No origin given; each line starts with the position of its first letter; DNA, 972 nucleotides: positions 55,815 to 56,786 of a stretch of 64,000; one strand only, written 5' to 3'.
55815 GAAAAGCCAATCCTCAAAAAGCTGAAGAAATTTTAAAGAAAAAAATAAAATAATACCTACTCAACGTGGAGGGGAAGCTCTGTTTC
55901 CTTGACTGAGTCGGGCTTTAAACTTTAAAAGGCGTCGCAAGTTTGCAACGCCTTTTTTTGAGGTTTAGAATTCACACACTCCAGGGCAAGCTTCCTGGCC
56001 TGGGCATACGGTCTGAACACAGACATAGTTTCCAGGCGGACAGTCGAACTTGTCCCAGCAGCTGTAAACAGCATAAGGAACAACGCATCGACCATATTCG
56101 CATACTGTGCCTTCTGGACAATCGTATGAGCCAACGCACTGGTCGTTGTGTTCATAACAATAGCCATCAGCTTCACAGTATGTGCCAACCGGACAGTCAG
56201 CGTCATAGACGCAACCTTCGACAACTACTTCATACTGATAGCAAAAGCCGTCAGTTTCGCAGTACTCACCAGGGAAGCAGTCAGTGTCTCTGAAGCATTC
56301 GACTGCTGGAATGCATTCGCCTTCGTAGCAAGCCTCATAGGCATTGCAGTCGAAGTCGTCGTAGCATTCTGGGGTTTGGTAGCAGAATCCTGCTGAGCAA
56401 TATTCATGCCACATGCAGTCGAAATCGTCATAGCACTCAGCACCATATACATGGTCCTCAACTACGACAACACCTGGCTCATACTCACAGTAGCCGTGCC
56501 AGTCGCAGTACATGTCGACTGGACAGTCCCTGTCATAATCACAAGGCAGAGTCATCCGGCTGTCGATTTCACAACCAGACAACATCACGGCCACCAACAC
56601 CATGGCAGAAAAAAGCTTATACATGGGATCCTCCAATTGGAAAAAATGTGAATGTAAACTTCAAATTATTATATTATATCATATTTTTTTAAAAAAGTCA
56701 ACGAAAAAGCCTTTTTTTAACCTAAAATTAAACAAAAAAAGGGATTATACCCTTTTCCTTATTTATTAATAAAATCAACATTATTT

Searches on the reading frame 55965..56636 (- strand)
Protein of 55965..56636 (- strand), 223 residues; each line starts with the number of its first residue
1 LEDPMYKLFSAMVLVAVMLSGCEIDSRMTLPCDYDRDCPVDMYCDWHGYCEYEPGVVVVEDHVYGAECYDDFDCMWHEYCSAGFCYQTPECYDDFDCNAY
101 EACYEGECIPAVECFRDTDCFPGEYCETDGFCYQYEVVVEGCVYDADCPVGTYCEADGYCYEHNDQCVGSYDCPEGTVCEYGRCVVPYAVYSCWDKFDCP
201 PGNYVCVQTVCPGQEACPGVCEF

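Call 55: search_protein_families(library=pfam, proteins=[window:55965-56636:-], max_evalue=0.0001)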
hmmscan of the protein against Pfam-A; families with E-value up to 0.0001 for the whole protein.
window:55965-56636:- (223 aa): 1 family
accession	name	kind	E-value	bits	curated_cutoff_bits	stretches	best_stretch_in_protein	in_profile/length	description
PF23416.1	DUF7107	-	2.7e-12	47.3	24.6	0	90-133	1-47/48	Domain of unknown function (DUF7107)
